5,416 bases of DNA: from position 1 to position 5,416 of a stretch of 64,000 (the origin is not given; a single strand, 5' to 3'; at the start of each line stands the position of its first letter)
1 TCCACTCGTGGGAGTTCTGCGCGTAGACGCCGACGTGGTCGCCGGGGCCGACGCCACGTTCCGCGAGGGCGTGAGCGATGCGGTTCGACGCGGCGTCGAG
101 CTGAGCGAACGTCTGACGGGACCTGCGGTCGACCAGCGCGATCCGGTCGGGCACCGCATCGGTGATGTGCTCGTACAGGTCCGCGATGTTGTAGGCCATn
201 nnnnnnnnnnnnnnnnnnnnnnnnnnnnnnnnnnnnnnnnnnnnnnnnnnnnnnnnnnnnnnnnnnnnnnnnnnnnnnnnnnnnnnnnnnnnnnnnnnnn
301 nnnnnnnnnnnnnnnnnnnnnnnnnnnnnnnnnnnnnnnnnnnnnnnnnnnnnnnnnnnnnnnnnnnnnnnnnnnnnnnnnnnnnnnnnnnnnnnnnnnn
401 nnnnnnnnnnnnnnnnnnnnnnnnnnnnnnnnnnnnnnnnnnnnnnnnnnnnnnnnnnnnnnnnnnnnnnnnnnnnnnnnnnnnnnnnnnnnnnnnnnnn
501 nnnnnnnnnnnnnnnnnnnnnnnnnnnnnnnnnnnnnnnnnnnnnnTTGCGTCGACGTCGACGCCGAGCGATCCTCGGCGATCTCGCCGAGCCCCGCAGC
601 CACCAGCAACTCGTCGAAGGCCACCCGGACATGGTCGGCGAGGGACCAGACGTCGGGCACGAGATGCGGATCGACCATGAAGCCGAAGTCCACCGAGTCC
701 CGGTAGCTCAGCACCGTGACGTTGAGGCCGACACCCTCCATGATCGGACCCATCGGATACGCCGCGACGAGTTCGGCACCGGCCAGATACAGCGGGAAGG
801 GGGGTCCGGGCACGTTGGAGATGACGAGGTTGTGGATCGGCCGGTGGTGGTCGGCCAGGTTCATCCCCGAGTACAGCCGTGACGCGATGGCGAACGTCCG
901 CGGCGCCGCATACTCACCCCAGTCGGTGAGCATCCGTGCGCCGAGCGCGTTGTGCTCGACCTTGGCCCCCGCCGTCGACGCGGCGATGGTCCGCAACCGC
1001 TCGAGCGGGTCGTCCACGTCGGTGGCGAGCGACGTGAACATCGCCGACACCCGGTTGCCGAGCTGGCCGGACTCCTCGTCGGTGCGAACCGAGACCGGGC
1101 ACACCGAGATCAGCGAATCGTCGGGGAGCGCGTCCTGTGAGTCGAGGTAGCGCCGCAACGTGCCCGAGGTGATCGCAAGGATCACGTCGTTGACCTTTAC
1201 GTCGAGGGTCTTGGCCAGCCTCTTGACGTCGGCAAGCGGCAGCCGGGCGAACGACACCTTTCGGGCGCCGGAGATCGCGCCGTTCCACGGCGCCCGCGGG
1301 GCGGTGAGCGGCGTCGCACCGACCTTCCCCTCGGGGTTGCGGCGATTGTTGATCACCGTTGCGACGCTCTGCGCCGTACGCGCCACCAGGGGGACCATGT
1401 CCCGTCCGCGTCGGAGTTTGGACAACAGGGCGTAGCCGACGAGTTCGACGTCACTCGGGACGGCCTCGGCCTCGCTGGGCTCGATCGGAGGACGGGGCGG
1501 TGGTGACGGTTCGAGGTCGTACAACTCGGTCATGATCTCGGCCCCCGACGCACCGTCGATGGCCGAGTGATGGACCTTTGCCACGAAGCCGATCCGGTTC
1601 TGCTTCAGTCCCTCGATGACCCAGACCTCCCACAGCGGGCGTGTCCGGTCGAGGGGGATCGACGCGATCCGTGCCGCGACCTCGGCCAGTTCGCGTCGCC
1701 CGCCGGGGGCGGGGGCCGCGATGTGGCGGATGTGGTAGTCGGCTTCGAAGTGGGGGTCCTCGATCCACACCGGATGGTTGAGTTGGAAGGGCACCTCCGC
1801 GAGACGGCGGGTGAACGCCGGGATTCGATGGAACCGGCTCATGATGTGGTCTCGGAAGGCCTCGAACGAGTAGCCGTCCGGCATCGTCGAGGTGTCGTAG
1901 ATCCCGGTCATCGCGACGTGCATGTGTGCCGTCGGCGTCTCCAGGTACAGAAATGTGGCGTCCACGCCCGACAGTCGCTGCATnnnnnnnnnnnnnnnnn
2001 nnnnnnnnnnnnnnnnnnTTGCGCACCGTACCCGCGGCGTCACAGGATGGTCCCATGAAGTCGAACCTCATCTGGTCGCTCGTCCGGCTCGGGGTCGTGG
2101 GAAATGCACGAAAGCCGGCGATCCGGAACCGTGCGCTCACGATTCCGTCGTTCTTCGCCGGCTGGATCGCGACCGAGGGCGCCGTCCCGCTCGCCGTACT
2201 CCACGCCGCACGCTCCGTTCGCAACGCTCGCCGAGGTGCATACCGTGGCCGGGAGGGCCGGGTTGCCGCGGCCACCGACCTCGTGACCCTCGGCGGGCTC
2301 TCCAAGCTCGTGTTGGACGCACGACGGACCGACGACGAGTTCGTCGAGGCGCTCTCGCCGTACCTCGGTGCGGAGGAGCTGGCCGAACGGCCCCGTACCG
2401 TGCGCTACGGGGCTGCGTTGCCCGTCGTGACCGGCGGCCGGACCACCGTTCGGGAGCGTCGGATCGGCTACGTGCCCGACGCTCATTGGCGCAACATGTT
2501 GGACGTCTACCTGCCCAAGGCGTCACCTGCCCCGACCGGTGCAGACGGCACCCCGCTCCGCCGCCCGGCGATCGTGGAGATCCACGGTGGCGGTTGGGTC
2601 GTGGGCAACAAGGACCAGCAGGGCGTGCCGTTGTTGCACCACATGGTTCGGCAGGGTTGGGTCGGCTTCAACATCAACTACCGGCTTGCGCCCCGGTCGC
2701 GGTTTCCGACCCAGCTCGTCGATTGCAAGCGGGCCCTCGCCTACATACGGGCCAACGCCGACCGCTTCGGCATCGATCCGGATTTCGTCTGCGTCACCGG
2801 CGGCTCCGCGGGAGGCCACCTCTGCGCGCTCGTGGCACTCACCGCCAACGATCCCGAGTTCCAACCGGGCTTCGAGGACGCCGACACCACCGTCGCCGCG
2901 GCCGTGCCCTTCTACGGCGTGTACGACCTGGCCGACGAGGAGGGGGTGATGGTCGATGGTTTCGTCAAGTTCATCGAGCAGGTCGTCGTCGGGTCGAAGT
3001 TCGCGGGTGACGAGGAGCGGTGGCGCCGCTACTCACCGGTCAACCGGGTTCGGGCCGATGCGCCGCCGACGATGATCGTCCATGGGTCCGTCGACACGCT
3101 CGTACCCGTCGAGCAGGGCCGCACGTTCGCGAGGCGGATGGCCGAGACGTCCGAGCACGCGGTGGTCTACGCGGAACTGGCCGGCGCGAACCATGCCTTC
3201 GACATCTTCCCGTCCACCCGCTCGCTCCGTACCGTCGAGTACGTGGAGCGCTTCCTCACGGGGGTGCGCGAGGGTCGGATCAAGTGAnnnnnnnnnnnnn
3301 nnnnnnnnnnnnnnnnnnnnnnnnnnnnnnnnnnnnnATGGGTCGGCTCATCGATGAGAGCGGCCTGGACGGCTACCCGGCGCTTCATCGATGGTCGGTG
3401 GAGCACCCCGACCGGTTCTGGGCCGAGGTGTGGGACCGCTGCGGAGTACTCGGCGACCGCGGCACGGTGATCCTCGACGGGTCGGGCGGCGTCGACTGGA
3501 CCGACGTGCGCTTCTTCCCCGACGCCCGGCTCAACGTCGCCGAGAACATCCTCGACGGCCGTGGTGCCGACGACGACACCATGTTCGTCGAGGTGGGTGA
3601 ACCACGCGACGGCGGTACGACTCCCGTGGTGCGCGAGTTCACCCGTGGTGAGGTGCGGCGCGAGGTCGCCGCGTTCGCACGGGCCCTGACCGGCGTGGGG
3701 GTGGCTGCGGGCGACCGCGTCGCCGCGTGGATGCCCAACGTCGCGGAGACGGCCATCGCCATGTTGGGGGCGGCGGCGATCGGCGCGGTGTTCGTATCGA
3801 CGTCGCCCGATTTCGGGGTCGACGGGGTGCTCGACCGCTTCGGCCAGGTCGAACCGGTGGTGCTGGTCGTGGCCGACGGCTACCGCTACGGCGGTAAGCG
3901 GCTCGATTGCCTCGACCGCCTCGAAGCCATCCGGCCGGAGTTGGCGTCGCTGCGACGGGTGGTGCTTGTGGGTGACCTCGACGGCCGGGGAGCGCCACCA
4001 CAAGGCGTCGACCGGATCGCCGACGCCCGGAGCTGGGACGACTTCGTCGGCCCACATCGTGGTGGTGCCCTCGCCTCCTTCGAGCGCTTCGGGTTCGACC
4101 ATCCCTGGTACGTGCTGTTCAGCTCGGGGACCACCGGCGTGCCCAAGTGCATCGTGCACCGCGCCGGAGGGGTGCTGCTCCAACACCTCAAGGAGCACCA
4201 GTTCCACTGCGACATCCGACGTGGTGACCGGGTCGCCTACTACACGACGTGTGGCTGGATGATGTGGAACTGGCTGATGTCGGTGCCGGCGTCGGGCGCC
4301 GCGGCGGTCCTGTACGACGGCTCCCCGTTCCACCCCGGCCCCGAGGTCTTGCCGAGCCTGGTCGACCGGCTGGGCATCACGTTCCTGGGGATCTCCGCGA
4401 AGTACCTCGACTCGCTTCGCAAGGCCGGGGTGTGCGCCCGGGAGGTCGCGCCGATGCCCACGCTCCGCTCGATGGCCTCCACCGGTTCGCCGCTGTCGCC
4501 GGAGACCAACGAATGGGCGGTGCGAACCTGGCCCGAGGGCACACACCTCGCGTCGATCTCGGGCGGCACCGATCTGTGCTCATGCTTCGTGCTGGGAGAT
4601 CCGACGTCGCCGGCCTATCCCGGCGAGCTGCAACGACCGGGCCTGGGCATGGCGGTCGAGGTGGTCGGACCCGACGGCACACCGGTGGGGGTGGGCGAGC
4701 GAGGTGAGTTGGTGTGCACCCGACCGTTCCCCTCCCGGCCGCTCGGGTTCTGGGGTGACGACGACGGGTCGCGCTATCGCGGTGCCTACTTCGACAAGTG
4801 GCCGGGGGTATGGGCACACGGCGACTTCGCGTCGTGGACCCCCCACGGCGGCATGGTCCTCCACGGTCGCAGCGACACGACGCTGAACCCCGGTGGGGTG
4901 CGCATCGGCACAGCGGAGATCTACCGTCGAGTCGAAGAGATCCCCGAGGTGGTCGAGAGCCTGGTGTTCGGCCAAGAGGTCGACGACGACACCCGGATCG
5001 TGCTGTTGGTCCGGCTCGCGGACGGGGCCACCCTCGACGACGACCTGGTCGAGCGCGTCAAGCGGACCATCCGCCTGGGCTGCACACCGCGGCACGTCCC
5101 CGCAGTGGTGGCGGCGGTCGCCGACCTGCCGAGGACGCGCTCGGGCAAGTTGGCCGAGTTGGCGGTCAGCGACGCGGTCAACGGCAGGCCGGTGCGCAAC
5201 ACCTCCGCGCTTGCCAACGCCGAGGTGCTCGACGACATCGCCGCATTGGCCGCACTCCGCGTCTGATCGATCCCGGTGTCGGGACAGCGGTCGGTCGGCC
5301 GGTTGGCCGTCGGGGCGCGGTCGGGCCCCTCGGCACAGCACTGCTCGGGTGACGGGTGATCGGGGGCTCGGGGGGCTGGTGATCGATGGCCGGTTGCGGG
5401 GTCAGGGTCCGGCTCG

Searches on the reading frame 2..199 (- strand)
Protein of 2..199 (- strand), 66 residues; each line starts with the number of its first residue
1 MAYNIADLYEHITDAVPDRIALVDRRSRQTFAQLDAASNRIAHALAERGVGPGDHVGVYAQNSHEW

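Call 13: search_protein_families(library=pfam, proteins=[window:2-199:-])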
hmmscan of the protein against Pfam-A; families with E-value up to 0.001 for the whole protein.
window:2-199:- (66 aa): 1 family
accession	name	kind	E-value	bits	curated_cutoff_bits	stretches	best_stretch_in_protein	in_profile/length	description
PF00501.34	AMP-binding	-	4.7e-15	55.7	29.9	1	14-66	6-59/384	AMP-binding enzyme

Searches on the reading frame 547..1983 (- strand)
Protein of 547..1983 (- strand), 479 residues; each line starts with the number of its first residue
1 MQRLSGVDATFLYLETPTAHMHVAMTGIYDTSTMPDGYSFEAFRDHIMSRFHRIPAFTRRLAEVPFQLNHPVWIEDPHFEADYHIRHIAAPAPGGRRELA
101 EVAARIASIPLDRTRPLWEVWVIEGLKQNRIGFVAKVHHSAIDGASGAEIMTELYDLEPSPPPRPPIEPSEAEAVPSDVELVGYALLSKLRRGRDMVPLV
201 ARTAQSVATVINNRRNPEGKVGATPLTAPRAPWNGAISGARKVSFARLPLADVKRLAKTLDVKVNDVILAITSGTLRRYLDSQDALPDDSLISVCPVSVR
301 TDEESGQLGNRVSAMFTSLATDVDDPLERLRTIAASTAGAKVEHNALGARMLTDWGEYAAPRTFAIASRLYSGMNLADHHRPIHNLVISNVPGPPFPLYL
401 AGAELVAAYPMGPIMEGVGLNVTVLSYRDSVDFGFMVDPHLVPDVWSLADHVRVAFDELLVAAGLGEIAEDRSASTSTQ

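Call 70: search_protein_families(library=pfam, proteins=[window:547-1983:-], max_evalue=0.01)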
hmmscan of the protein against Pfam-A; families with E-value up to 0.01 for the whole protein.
seq(479 aa): 2 families
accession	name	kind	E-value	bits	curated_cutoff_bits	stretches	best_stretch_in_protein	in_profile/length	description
PF03007.21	WS_DGAT_cat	-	5.1e-76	256.4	23.6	1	4-268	1-263/263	Wax ester synthase/diacylglycerol acyltransferase catalytic domain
PF06974.18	WS_DGAT_C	-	1.4e-35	122.9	20.7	1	309-459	2-144/145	WS/DGAT C-terminal domain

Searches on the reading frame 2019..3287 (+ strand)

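Call 15: search_protein_families(library=pfam, proteins=[window:2019-3287:+])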
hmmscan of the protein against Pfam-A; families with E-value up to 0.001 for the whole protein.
window:2019-3287:+ (422 aa): 4 families
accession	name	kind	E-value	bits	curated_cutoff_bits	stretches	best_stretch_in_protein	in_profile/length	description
PF20434.5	BD-FAE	-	2e-48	165.2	26.8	1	161-373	1-214/215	BD-FAE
PF07859.19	Abhydrolase_3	-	1.7e-27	97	25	1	185-394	1-208/210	alpha/beta hydrolase fold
PF00326.27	Peptidase_S9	-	6.9e-11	42.5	22.6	1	240-394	49-189/213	Prolyl oligopeptidase family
PF00135.34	COesterase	-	1.8e-08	34.2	27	1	161-275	88-203/515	Carboxylesterase family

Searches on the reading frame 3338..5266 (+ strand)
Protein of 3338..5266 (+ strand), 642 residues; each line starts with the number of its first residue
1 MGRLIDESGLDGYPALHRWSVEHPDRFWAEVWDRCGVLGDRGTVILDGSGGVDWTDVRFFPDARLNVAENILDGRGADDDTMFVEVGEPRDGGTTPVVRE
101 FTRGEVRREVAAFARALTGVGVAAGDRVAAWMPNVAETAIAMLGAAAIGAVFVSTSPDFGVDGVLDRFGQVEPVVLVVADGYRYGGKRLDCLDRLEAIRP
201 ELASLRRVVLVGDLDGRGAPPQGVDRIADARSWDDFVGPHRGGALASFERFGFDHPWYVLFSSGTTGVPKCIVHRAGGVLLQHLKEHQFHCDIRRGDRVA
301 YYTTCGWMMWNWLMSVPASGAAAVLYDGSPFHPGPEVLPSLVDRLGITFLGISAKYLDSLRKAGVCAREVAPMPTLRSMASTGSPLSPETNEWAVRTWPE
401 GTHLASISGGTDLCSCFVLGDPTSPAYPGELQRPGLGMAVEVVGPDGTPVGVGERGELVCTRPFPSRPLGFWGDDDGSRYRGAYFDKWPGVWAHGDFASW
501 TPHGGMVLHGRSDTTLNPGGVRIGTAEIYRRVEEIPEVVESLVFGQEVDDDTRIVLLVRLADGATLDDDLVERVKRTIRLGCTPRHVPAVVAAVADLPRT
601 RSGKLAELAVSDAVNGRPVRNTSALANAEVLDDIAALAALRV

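Call 15: search_protein_families(library=pfam, proteins=[window:3338-5266:+])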
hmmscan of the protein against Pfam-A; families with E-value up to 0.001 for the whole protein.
window:3338-5266:+ (642 aa): 3 families
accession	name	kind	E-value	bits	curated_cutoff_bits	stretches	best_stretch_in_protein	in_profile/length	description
PF00501.34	AMP-binding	-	6.7e-45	153.9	29.9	1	99-463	20-377/384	AMP-binding enzyme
PF16177.11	ACAS_N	-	9.9e-10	38.5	27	1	13-70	1-54/55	Acetyl-coenzyme A synthetase N-terminus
PF13193.12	AMP-binding_C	-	6.2e-06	27.5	24.5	1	534-604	8-76/76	AMP-binding enzyme C-terminal domain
